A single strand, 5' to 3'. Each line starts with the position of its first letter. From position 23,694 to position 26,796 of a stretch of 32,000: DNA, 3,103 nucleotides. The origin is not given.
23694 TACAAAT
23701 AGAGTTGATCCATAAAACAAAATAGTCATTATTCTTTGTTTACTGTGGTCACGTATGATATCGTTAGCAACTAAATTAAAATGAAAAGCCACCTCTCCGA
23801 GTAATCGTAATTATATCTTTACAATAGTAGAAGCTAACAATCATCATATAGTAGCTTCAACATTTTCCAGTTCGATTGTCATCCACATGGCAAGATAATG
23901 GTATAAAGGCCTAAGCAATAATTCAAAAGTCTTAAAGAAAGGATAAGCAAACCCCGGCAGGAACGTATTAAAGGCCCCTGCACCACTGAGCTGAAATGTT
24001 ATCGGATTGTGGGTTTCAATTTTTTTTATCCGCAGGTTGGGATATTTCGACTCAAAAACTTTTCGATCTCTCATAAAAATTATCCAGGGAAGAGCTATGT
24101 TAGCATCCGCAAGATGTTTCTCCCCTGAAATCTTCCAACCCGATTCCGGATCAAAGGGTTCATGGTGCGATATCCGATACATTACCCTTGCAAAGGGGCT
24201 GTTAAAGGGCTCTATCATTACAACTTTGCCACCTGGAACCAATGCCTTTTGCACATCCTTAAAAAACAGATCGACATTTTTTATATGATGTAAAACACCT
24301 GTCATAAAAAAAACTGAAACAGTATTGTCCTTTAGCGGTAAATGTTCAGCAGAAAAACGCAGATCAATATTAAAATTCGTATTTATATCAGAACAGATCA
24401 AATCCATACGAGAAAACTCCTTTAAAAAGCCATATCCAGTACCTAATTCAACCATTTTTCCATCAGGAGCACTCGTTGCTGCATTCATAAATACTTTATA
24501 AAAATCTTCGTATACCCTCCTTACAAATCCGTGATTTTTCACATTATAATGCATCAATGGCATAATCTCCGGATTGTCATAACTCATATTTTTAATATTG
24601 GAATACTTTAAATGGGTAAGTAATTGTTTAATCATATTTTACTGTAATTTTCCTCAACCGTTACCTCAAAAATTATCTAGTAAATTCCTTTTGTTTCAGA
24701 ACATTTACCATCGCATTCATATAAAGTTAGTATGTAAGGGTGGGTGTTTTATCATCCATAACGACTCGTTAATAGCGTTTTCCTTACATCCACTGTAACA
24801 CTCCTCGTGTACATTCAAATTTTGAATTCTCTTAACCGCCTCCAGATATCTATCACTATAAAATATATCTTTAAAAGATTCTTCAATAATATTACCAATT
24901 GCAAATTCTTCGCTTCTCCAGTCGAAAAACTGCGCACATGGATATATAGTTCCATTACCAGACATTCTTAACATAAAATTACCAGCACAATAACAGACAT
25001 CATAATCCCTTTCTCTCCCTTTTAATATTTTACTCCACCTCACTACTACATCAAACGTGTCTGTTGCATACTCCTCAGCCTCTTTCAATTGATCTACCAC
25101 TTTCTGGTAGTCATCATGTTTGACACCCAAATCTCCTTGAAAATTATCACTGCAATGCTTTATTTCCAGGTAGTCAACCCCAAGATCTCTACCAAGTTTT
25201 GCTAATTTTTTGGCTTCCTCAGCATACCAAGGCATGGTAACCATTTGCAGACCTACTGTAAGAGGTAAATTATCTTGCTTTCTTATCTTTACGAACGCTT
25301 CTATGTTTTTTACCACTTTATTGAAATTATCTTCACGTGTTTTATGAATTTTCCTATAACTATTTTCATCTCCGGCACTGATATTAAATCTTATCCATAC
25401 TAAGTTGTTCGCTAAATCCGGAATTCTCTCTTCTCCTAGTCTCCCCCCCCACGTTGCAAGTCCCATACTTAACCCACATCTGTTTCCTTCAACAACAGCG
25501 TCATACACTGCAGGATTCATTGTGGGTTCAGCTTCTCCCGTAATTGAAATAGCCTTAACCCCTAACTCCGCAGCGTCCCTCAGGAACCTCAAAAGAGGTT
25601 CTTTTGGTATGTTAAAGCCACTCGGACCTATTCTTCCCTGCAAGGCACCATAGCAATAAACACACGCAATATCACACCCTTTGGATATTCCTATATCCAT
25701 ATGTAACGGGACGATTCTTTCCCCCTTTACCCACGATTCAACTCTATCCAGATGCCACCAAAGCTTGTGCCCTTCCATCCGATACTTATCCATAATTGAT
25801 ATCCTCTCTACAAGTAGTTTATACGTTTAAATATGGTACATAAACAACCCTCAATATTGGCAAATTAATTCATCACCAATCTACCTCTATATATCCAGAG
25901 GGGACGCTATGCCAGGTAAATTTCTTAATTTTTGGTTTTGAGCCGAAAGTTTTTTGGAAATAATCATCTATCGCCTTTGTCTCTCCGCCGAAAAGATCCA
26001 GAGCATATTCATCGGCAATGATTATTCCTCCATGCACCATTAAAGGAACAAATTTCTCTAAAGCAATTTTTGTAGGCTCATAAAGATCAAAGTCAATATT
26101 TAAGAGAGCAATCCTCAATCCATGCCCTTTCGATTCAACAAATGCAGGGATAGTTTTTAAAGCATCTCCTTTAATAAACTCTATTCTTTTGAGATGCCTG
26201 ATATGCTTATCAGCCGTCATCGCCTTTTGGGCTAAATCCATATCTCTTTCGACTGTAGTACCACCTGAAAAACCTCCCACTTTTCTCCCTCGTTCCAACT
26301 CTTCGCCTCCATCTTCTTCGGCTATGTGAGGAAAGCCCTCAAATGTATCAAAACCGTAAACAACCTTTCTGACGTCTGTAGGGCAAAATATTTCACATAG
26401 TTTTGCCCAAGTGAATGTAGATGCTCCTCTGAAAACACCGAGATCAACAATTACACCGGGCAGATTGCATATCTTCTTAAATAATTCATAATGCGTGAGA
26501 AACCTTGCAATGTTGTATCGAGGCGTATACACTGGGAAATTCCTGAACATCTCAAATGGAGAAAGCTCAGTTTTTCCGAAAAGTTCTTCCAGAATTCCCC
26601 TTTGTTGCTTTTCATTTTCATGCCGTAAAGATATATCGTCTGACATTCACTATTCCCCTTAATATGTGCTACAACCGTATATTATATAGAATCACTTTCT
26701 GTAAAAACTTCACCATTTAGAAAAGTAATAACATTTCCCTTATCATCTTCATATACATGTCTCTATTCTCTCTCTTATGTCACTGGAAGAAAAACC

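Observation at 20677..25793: Radical SAM/SPASM enzyme translationally coupled to two unknown membrane proteins and flanked by methyltransferases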

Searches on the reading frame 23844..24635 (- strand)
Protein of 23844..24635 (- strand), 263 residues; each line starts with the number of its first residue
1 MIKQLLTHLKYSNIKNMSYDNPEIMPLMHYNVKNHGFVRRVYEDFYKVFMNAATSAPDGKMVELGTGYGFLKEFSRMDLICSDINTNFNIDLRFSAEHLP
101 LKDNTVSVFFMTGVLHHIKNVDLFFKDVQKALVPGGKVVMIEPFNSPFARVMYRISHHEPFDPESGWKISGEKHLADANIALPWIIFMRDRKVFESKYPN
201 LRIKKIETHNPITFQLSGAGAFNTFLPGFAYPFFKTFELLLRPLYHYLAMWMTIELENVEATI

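Call 4: search_protein_families(library=pfam, proteins=[window:23844-24635:-], max_evalue=0.01)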
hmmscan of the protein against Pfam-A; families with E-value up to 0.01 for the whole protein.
window:23844-24635:- (263 aa): 5 families
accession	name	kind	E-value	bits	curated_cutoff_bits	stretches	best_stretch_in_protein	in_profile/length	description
PF08241.18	Methyltransf_11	-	4.2e-08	34.2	21.2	1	92-139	47-94/95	Methyltransferase domain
PF13489.12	Methyltransf_23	-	1.5e-05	25.2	27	1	53-147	18-123/164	Methyltransferase domain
PF08242.18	Methyltransf_12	-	0.00077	20.6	30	1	94-137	53-97/98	Methyltransferase domain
PF13649.12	Methyltransf_25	-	0.0024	18.9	27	1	95-136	54-97/97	Methyltransferase domain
PF13847.12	Methyltransf_31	-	0.0043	17.2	27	0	95-143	62-112/145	Methyltransferase domain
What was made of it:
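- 23844..24635 (-): Methyltransferase 'MT263', a lineage-specific insertion between rSAM358 and the membrane pair. Pfam Methyltransf_11 (call 4).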

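Call 5: search_protein_families(library=ncbifam, proteins=[window:23844-24635:-], max_evalue=0.01)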
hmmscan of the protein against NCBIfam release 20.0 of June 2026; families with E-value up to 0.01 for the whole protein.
window:23844-24635:- (263 aa): 3 families
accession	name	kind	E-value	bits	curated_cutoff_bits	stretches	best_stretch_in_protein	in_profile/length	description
NF041537.1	ArsM_AhpD_UU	exception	0.00071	18.5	510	1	92-141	132-181/345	arsenite methyltransferase/AhpD domain selenoprotein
NF052510.1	methyltran_MpqE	exception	0.0013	18.2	335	1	92-155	103-165/234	methyl-plastoquinone biosynthesis methyltransferase MpqE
NF001240.0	PRK00216.1-1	equivalog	0.0018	17.4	378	1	92-155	120-182/251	bifunctional demethylmenaquinone methyltransferase/2-methoxy-6-polyprenyl-1,4-benzoquinol methylase UbiE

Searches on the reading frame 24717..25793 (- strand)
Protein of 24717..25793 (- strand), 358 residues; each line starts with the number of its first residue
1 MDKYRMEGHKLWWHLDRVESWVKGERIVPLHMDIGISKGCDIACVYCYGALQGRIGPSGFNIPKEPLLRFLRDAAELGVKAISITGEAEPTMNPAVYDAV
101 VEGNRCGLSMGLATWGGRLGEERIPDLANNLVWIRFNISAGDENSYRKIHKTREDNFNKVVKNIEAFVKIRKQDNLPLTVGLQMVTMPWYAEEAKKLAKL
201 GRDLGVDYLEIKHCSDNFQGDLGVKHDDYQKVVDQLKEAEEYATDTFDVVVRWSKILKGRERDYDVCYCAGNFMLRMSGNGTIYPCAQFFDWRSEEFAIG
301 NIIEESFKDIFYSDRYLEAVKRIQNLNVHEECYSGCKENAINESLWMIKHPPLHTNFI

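Call 4: search_protein_families(library=pfam, proteins=[window:24717-25793:-], max_evalue=0.01)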
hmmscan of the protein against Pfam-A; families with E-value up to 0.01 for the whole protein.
window:24717-25793:- (358 aa): 2 families
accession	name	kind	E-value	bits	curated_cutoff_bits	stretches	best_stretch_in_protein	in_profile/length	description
PF04055.27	Radical_SAM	-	4.3e-16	60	29.5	1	36-188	3-152/166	Radical SAM superfamily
PF13186.11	SPASM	-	3.1e-07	31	21.5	1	270-336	3-66/67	Iron-sulfur cluster-binding domain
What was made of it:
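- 24717..25793 (-): Radical SAM enzyme 'rSAM358', with CX3CX2C plus four invariant C-terminal Cys. It belongs to a large family and is a recurrent upstream neighbour of the membrane pair. Pfam (call 4).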

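Call 5: search_protein_families(library=ncbifam, proteins=[window:24717-25793:-], max_evalue=0.01)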
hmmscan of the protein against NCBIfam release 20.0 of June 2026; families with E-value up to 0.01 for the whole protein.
window:24717-25793:- (358 aa): 29 families (the best 25 are shown)
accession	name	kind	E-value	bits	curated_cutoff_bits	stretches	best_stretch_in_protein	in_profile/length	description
TIGR04317.1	W_rSAM_matur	equivalog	5.9e-17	61.8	380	1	34-326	8-305/349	tungsten cofactor oxidoreductase radical SAM maturase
TIGR02109.1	PQQ_syn_pqqE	equivalog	2.3e-12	46.5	381.35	1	28-334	5-301/358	pyrroloquinoline quinone biosynthesis protein PqqE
TIGR02668.1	moaA_archaeal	equivalog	5.7e-11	41.9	325.25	1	33-286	13-265/303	GTP 3',8-cyclase MoaA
NF047865.1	rSAM_PapB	equivalog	7e-11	41.9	340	1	36-339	9-319/330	PapB family radical SAM/SPASM ranthipeptide maturase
TIGR04064.1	rSAM_nif11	equivalog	6.5e-10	38.3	518.7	1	246-342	314-406/459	nif11-like peptide radical SAM maturase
TIGR02666.1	moaA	equivalog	8.2e-10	38.2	284.05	1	34-322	14-308/336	GTP 3',8-cyclase MoaA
TIGR04426.1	rSAM_desII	equivalog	9.2e-09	34.5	450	1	22-246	106-337/468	dTDP-4-amino-4,6-dideoxy-D-glucose ammonia-lyase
NF041298.1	rSAM_mat_DynA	equivalog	1.6e-08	33.9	450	1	146-336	125-321/356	dynobactin maturation radical SAM/SPASM protein DynA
NF050035.1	rSAM_WgK_link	exception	1.9e-08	33.7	650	1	28-180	7-152/367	radical SAM/SPASM peptide maturase WgkB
NF001199.0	PRK00164.2-1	equivalog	2.3e-08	33.6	231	1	32-170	14-148/308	GTP 3',8-cyclase MoaA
NF038283.1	viperin_w_prok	equivalog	4e-08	32.8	180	1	36-174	8-151/281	viperin family antiviral radical SAM protein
TIGR04115.1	rSAM_Cxxx_rpt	equivalog_domain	1.1e-07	31.7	350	1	149-305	137-291/359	radical SAM peptide maturase, CXXX-repeat target family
TIGR04403.1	rSAM_skfB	equivalog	1.7e-07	30.4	300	1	27-321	101-377/402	sporulation killing factor system radical SAM maturase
TIGR04321.1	spiroSPASM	subfamily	1.7e-07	30.3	250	1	25-187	226-391/510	spiro-SPASM protein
TIGR03974.1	rSAM_six_Cys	equivalog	3.2e-07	29.6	425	1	34-342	101-422/451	thioether cross-link-forming SCIFF peptide maturase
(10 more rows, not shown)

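Call 29: search_solved_structures(query=window:24717-25793:-, max_evalue=0.001)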
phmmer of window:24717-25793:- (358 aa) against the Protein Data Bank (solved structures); distinct sequences matched with E-value up to 0.001: 1.
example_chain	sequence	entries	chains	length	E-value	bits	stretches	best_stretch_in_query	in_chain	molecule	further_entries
6efn_A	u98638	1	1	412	0.00035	22.7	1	27-319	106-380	Sporulation killing factor maturation protein SkfB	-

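Call 57: find_homologous_proteins(query=window:24717-25793:-, max_evalue=1e-30)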
Query window:24717-25793:- (358 aa): 2071 proteins with E <= 1e-30 among 3723 candidates; the best 120 are listed.
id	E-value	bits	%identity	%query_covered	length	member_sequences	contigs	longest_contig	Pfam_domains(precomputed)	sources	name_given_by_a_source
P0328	1.4e-250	848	100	100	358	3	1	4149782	PF13186.12,PF04055.28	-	-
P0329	2.0e-191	654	75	100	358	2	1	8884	PF04055.28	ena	-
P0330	2.3e-189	647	73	100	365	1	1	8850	PF13186.12,PF04055.28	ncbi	-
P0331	7.8e-187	639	75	100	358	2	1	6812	PF04055.28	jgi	jgi:radical SAM protein with 4Fe4S-binding SPASM domain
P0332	2.4e-186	637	72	100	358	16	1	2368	PF04055.28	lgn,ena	-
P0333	8.3e-186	635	73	100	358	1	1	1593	PF04055.28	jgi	-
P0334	2.5e-183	627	74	99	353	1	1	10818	PF04055.28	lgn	-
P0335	1.2e-180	618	70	100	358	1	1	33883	PF13186.12,PF04055.28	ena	-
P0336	1.1e-179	615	71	100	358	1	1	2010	PF13186.12,PF04055.28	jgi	jgi:radical SAM protein with 4Fe4S-binding SPASM domain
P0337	1.8e-176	605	70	100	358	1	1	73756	PF13186.12,PF04055.28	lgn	-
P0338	2.6e-176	604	69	100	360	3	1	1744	PF13186.12,PF04055.28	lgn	-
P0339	6.7e-175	599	69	100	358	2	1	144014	PF13186.12,PF04055.28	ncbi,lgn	-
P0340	8.1e-174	596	68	100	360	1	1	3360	PF04055.28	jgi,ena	-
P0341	1.0e-172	592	68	100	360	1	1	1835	PF13186.12,PF04055.28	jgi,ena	-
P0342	2.5e-172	591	68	100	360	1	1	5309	PF13186.12,PF04055.28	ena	-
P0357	4.2e-111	389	47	100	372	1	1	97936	PF13186.12,PF04055.28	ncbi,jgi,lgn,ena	-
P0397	2.9e-107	377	46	100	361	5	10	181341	PF13186.12,PF04055.28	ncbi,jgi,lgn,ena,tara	jgi:radical SAM protein with 4Fe4S-binding SPASM domain|tara:strand:- start:1256 stop:2341 length:10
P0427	2.0e-105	371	47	99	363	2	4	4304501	PF13186.12,PF04055.28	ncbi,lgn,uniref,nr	ncbi:radical SAM domain iron-sulfur cluster-binding oxidoreductase [Geotalea daltonii FRC-32]|uniref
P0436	8.7e-105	369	47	100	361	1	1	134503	PF13186.12,PF04055.28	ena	-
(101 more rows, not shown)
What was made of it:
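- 24717..25793 (-): 2,071 homologues at E<=1e-30 (call 57).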

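Call 58: find_encoding_contigs(protein=P0427, flank=10000, max_places=2)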
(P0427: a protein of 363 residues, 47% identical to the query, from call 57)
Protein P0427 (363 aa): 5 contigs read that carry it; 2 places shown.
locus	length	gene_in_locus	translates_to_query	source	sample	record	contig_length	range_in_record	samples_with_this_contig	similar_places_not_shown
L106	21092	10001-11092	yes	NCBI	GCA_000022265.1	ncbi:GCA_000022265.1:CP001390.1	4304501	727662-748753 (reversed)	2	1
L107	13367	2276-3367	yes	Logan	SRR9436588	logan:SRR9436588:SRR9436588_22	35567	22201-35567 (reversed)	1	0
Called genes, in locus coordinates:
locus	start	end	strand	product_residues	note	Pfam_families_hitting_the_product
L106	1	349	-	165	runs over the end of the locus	PF01641:SelR, PF24046:At4g08330 (faint)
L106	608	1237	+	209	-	PF01596:Methyltransf_3, PF13847:Methyltransf_31 (weak), PF13649:Methyltransf_25 (weak), PF13578:Methyltransf_24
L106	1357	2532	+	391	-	PF25063:ARM_TT21_C (weak), PF00515:TPR_1 (weak), PF13432:TPR_16, PF14559:TPR_19, PF13424:TPR_12, PF14559:TPR_19 (weak), PF00515:TPR_1, PF13414:TPR_11, +13 more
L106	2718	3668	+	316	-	PF04055:Radical_SAM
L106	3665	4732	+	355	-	PF04055:Radical_SAM, PF13186:SPASM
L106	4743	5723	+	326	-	PF01075:Glyco_transf_9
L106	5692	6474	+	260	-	PF00456:Transketolase_N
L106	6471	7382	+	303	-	PF02779:Transket_pyr, PF02780:Transketolase_C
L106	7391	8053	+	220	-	PF01209:Ubie_methyltran (weak), PF13489:Methyltransf_23, PF05175:MTS (weak), PF13847:Methyltransf_31, PF08241:Methyltransf_11, PF08242:Methyltransf_12, PF13649:Methyltransf_25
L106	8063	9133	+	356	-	PF04055:Radical_SAM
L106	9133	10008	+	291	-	PF01370:Epimerase, PF02719:Polysacc_synt_2, PF04321:RmlD_sub_bind, PF16363:GDP_Man_Dehyd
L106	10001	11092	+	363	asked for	PF04055:Radical_SAM, PF13186:SPASM (weak)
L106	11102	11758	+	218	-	PF13489:Methyltransf_23, PF13649:Methyltransf_25, PF08241:Methyltransf_11, PF08242:Methyltransf_12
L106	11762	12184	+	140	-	PF00293:NUDIX, PF14815:NUDIX_4 (weak)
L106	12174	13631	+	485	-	PF02310:B12-binding, PF04055:Radical_SAM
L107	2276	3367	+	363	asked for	PF04055:Radical_SAM, PF13186:SPASM (weak)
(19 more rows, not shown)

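Call 88: find_encoding_contigs(protein=P0397, flank=6000, max_places=3)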
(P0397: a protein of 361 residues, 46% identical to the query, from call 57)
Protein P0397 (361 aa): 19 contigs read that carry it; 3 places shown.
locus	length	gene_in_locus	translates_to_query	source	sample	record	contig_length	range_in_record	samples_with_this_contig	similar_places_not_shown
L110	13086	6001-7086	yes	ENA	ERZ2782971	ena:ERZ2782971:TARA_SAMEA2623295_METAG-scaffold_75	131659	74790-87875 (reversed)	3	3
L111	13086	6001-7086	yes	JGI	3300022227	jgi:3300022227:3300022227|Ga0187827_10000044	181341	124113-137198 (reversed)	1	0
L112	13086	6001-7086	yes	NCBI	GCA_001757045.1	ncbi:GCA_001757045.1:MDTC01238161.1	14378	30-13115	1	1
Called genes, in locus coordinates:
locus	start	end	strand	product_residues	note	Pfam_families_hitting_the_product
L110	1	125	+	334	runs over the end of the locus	PF01073:3Beta_HSD, PF01370:Epimerase, PF02719:Polysacc_synt_2, PF04321:RmlD_sub_bind, PF07993:NAD_binding_4 (faint), PF13460:NAD_binding_10, PF16363:GDP_Man_Dehyd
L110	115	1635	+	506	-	PF01467:CTP_transf_like, PF00294:PfkB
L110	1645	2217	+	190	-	PF13580:SIS_2, PF01380:SIS (weak)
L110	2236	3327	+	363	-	PF04055:Radical_SAM, PF13186:SPASM (weak)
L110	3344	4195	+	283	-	PF13292:DXP_synthase_N, PF00456:Transketolase_N, PF00676:E1_dh (weak)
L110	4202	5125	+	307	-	PF02779:Transket_pyr, PF02780:Transketolase_C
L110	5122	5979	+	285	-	PF04321:RmlD_sub_bind, PF01370:Epimerase, PF16363:GDP_Man_Dehyd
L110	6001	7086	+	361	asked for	PF04055:Radical_SAM, PF13186:SPASM (weak)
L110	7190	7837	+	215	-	PF00923:TAL_FSA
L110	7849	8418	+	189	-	PF08645:PNK3P (weak), PF00702:Hydrolase, PF13419:HAD_2 (weak), PF13242:Hydrolase_like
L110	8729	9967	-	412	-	-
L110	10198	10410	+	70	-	-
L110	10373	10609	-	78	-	-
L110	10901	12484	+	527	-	PF02310:B12-binding, PF04055:Radical_SAM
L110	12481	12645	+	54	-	-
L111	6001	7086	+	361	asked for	PF04055:Radical_SAM, PF13186:SPASM (weak)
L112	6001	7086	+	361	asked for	PF04055:Radical_SAM, PF13186:SPASM (weak)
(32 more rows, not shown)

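Call 89: find_encoding_contigs(protein=P0436, flank=6000, max_places=2)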
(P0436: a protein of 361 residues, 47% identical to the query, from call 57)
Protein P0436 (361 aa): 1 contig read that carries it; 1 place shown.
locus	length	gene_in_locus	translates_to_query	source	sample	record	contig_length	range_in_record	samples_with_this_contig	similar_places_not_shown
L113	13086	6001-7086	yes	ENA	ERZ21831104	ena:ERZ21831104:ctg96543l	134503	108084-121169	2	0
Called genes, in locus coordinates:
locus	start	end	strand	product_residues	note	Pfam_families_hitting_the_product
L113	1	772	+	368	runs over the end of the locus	PF00266:Aminotran_5, PF01041:DegT_DnrJ_EryC1, PF01053:Cys_Met_Meta_PP (faint), PF01212:Beta_elim_lyase (faint)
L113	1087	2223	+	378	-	PF01633:Choline_kinase (faint), PF01636:APH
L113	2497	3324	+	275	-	PF00456:Transketolase_N, PF13292:DXP_synthase_N (weak), PF00676:E1_dh (weak)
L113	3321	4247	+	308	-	PF02779:Transket_pyr, PF02780:Transketolase_C, PF17147:PFOR_II (weak)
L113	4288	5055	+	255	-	PF00535:Glycos_transf_2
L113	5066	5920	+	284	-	PF01370:Epimerase, PF02719:Polysacc_synt_2 (faint), PF04321:RmlD_sub_bind, PF16363:GDP_Man_Dehyd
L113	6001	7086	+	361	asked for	PF04055:Radical_SAM, PF13186:SPASM (weak)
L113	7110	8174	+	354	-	PF04055:Radical_SAM, PF13186:SPASM (faint)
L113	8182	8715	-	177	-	-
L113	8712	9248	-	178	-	-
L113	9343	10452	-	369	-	PF13517:FG-GAP_3 (weak), PF07953:Toxin_R_bind_N (weak), PF13385:Laminin_G_3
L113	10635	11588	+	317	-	PF00535:Glycos_transf_2, PF10111:Glyco_tranf_2_2 (weak)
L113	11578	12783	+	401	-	PF01075:Glyco_transf_9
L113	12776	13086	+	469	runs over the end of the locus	PF04055:Radical_SAM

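Call 90: find_encoding_contigs(protein=P0357, flank=6000, max_places=2)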
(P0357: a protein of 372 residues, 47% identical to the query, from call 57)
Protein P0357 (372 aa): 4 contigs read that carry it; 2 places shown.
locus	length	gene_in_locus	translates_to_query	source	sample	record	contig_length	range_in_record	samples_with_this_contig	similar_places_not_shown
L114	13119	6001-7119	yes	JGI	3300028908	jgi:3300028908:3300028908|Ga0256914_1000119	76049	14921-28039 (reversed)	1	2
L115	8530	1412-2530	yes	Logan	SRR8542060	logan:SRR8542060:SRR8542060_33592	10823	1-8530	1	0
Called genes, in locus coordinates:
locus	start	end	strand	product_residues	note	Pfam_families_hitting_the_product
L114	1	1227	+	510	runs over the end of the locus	PF01467:CTP_transf_like, PF00294:PfkB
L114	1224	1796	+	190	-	PF13580:SIS_2, PF01380:SIS (faint)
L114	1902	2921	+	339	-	PF01073:3Beta_HSD, PF01370:Epimerase, PF02719:Polysacc_synt_2, PF04321:RmlD_sub_bind, PF05368:NmrA, PF07993:NAD_binding_4 (faint), PF16363:GDP_Man_Dehyd, PF13460:NAD_binding_10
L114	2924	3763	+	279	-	PF00456:Transketolase_N, PF13292:DXP_synthase_N, PF00676:E1_dh (weak)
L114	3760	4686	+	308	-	PF02779:Transket_pyr, PF02780:Transketolase_C, PF17147:PFOR_II (weak)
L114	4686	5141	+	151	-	PF00293:NUDIX, PF14815:NUDIX_4 (weak)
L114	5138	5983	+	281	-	PF01370:Epimerase, PF04321:RmlD_sub_bind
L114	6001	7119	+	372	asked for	PF04055:Radical_SAM, PF13186:SPASM (weak)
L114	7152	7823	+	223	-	PF13489:Methyltransf_23 (weak), PF13847:Methyltransf_31 (weak), PF08241:Methyltransf_11, PF08242:Methyltransf_12, PF13649:Methyltransf_25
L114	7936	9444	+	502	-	PF13469:Sulfotransfer_3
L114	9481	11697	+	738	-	PF00224:PK, PF14306:PUA_2, PF01747:ATP-sulfurylase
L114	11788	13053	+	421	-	-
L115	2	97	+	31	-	?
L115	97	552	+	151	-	PF00293:NUDIX, PF14815:NUDIX_4 (weak)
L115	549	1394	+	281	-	PF01370:Epimerase, PF04321:RmlD_sub_bind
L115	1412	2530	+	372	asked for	PF04055:Radical_SAM, PF13186:SPASM (weak)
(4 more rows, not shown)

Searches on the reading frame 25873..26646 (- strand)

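Call 4: search_protein_families(library=pfam, proteins=[window:25873-26646:-], max_evalue=0.01)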
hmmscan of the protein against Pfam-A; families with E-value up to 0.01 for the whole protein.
window:25873-26646:- (257 aa): 3 families
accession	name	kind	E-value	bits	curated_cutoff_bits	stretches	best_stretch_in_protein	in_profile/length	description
PF05711.17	TylF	-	1.2e-10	41.5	23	1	61-230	90-243/264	Macrocin-O-methyltransferase (TylF)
PF13578.12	Methyltransf_24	-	6.3e-08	33.9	26.3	1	67-214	1-105/105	Methyltransferase domain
PF01596.23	Methyltransf_3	-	0.0038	17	22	0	131-229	74-167/204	O-methyltransferase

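Call 5: search_protein_families(library=ncbifam, proteins=[window:25873-26646:-], max_evalue=0.01)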
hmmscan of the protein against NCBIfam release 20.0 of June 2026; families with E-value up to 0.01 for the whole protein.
window:25873-26646:- (257 aa): 0 families

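Call 55: search_protein_families(library=ncbifam, proteins=[window:25873-26646:-], max_evalue=0.00001)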
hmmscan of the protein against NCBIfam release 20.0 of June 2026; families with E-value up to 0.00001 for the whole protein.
window:25873-26646:- (257 aa): 0 families
